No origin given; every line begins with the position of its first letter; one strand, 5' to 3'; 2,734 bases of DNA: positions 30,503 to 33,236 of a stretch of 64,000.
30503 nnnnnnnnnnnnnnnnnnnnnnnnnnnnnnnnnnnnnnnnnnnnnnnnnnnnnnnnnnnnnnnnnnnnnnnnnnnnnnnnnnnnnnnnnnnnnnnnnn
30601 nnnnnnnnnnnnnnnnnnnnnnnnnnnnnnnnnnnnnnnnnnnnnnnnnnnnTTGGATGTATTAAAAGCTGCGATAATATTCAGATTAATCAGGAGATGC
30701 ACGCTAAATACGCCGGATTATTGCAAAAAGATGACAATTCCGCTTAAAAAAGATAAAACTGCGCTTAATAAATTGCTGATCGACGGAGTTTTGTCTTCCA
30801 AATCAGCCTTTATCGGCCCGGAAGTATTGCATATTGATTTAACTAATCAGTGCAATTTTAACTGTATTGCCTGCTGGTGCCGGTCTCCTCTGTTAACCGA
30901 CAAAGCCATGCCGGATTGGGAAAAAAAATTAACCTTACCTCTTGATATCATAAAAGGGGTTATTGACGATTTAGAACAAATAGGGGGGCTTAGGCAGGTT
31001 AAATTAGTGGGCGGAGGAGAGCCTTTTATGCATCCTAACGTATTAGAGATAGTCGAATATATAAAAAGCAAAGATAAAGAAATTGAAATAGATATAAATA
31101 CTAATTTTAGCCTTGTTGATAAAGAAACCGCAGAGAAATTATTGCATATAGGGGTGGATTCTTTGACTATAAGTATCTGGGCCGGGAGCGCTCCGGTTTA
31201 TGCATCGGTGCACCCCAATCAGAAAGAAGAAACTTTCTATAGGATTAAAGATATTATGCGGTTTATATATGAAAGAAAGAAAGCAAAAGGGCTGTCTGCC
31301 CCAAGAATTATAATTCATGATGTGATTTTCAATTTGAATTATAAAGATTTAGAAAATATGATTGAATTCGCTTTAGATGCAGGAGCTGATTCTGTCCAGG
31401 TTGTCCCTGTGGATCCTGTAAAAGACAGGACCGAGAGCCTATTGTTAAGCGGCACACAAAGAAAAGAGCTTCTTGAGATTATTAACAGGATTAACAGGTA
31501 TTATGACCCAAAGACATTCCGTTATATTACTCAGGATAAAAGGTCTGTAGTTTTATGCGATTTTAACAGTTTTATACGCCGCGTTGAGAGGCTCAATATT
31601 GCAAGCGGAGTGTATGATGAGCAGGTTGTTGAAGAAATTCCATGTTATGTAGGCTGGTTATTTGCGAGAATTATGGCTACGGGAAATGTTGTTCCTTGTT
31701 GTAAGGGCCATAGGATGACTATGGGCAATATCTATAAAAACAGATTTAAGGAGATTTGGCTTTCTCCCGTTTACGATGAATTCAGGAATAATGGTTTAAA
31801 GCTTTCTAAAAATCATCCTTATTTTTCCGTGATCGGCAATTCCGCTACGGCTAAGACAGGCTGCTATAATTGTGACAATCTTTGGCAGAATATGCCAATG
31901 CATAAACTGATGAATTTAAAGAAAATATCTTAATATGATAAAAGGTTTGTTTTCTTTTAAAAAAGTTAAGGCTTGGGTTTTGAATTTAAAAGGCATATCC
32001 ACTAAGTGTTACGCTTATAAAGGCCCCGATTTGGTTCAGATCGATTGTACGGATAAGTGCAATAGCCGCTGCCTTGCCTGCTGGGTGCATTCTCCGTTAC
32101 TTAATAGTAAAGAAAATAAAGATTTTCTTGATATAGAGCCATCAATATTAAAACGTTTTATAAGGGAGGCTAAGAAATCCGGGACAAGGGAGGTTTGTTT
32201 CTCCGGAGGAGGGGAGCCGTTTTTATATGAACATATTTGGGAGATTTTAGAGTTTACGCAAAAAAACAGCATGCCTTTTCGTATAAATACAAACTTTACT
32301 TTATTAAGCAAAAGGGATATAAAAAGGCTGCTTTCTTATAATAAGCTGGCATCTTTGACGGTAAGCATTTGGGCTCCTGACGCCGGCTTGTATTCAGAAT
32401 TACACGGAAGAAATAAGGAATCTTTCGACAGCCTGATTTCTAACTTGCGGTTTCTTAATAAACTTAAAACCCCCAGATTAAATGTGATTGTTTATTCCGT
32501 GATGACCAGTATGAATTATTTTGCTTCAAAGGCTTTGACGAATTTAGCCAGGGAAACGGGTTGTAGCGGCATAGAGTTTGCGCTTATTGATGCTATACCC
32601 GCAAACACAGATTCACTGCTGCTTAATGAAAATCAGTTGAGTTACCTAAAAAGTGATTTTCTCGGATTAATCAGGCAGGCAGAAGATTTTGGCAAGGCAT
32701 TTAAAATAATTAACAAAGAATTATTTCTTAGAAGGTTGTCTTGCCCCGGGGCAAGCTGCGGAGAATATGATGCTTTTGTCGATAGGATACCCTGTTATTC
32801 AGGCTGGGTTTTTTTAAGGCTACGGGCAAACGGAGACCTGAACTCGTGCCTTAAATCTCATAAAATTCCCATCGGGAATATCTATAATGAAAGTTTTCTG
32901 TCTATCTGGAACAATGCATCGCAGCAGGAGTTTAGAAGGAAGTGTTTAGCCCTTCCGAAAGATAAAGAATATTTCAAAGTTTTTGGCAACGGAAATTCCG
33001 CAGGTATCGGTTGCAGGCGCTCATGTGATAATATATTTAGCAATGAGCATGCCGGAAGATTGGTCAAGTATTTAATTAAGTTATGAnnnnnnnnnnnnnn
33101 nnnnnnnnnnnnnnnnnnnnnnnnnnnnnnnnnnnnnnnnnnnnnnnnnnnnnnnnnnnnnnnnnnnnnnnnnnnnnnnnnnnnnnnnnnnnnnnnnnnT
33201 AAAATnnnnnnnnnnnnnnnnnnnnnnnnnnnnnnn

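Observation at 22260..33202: Candidate undescribed glycan-modification system: Wzm/Wzt exporter + giant dual B12-radical-SAM + three tandem rSAM/SPASM paralogs inside a glycosyltransferase locus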

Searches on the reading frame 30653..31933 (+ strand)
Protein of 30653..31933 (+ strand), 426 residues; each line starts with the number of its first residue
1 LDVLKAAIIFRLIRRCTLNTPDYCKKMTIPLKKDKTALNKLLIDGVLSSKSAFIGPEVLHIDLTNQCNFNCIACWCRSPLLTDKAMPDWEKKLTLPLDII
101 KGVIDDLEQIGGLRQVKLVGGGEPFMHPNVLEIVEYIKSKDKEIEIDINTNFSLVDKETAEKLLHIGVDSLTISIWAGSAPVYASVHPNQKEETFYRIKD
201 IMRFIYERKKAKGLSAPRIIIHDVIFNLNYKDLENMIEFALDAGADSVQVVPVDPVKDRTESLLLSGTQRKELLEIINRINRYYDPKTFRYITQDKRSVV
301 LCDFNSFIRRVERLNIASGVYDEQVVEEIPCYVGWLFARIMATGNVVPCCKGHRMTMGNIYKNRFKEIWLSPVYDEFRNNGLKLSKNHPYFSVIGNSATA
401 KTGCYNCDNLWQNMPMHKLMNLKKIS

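Call 3: search_protein_families(library=pfam, proteins=[window:30653-31933:+], max_evalue=0.01)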
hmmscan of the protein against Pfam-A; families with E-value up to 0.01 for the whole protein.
window:30653-31933:+ (426 aa): 3 families
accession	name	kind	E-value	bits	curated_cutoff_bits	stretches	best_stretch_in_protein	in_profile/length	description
PF04055.27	Radical_SAM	-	1.8e-17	64.4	29.5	1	63-240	3-166/166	Radical SAM superfamily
PF13186.11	SPASM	-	3.9e-11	43.5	21.5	1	331-383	1-53/67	Iron-sulfur cluster-binding domain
PF13353.11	Fer4_12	-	0.0059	17.3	22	0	65-156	13-96/137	4Fe-4S single cluster domain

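Call 5: search_protein_families(library=ncbifam, proteins=[window:30653-31933:+], max_evalue=0.001)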
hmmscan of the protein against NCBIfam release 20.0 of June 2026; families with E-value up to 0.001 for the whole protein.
window:30653-31933:+ (426 aa): 42 families (the best 25 are shown)
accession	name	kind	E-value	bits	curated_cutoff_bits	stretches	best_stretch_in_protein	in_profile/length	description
TIGR04317.1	W_rSAM_matur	equivalog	1.3e-34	119.9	380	1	58-379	5-300/349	tungsten cofactor oxidoreductase radical SAM maturase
NF033640.1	N_Twi_rSAM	subfamily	1.3e-18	67.3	170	1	54-244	108-299/398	twitch domain-containing radical SAM protein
TIGR04311.1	rSAM_Geo_metal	subfamily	5.2e-18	65.3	400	1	56-276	2-210/423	radical SAM/SPASM family putative metalloenzyme maturase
TIGR04251.1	SCM_rSAM_ScmF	equivalog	2e-17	63.6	400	1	59-276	6-206/353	SynChlorMet cassette radical SAM/SPASM protein ScmF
TIGR04545.1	rSAM_ahbD_hemeb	equivalog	2.2e-17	63.5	500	1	61-381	4-299/339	heme b synthase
TIGR04055.1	rSAM_NirJ2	equivalog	4e-16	59.5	500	1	62-382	5-287/326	putative heme d1 biosynthesis radical SAM protein NirJ2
TIGR04054.1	rSAM_NirJ1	equivalog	4.5e-16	58.4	650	1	54-175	34-142/387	putative heme d1 biosynthesis radical SAM protein NirJ1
TIGR02666.1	moaA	equivalog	2.5e-15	56.3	284.05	1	58-259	11-198/336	GTP 3',8-cyclase MoaA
TIGR02668.1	moaA_archaeal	equivalog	3.3e-15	55.9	325.25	1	59-262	12-195/303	GTP 3',8-cyclase MoaA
NF001199.0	PRK00164.2-1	equivalog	1.8e-14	53.6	231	1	59-262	14-196/308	GTP 3',8-cyclase MoaA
NF050035.1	rSAM_WgK_link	exception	1.5e-13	50.5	650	1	55-379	7-321/367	radical SAM/SPASM peptide maturase WgkB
TIGR04051.1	rSAM_NirJ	equivalog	8e-13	48.1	515.45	1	61-175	6-108/354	heme d1 biosynthesis radical SAM protein NirJ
TIGR04303.1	GeoRSP_rSAM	equivalog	1e-12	48.3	400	1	61-246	9-170/325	GeoRSP system radical SAM/SPASM protein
TIGR04340.1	rSAM_ACGX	hypoth_equivalog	1e-12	48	400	1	62-379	8-300/341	radical SAM/SPASM domain protein, ACGX system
TIGR04546.1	rSAM_ahbC_deAc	equivalog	8.3e-12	44.6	650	1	59-175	41-145/390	12,18-didecarboxysiroheme deacetylase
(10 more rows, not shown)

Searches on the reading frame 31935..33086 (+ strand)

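Call 3: search_protein_families(library=pfam, proteins=[window:31935-33086:+], max_evalue=0.01)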
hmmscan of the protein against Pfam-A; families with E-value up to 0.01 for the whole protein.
window:31935-33086:+ (383 aa): 2 families
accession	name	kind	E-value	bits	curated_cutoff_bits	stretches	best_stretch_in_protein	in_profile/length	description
PF04055.27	Radical_SAM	-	2.8e-14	54.1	29.5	1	38-190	3-151/166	Radical SAM superfamily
PF13186.11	SPASM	-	1.6e-08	35.1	21.5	1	287-335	1-54/67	Iron-sulfur cluster-binding domain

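Call 5: search_protein_families(library=ncbifam, proteins=[window:31935-33086:+], max_evalue=0.001)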
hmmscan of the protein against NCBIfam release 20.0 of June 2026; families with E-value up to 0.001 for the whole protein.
window:31935-33086:+ (383 aa): 42 families (the best 25 are shown)
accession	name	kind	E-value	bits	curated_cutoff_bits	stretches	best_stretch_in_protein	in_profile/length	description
NF033640.1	N_Twi_rSAM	subfamily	3.5e-18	65.9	170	1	31-243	110-334/398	twitch domain-containing radical SAM protein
TIGR04317.1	W_rSAM_matur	equivalog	1.1e-16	60.9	380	1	35-336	7-301/349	tungsten cofactor oxidoreductase radical SAM maturase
TIGR04251.1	SCM_rSAM_ScmF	equivalog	1.8e-16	60.5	400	1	38-219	10-183/353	SynChlorMet cassette radical SAM/SPASM protein ScmF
TIGR04250.1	SCM_rSAM_ScmE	equivalog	3.7e-16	59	400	1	31-194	2-154/358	SynChlorMet cassette radical SAM/SPASM protein ScmE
NF050035.1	rSAM_WgK_link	exception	1.8e-14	53.5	650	1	28-181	5-150/367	radical SAM/SPASM peptide maturase WgkB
TIGR02666.1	moaA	equivalog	1.8e-13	50.2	284.05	1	35-226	13-198/336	GTP 3',8-cyclase MoaA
TIGR04055.1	rSAM_NirJ2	equivalog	4e-12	46.3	500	1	34-329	2-277/326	putative heme d1 biosynthesis radical SAM protein NirJ2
TIGR04038.1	tatD_link_rSAM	subfamily_domain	7.1e-12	45.5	129.7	1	28-210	4-184/192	TatD family nuclease-associated radical SAM protein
TIGR04545.1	rSAM_ahbD_hemeb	equivalog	1.1e-11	44.7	500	1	34-214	2-171/339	heme b synthase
TIGR04054.1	rSAM_NirJ1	equivalog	2.2e-11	43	650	1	28-135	33-133/387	putative heme d1 biosynthesis radical SAM protein NirJ1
TIGR04133.1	rSAM_w_lipo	hypoth_equivalog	6.9e-11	41.7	425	1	36-336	28-310/350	TIGR04133 family radical SAM/SPASM protein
TIGR02668.1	moaA_archaeal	equivalog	1.2e-10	40.9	325.25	1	34-223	12-189/303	GTP 3',8-cyclase MoaA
NF045574.1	sacti_mat_StsB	exception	1.5e-10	40.5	625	1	12-188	75-243/466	StsB family radical SAM/SPASM domain sactipeptide maturase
TIGR04100.1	rSAM_pair_X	hypoth_equivalog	2.7e-10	40.1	262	1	29-194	5-176/197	TIGR04100 family radical SAM protein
TIGR04321.1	spiroSPASM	subfamily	5.8e-10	38.4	250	1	30-178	229-380/510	spiro-SPASM protein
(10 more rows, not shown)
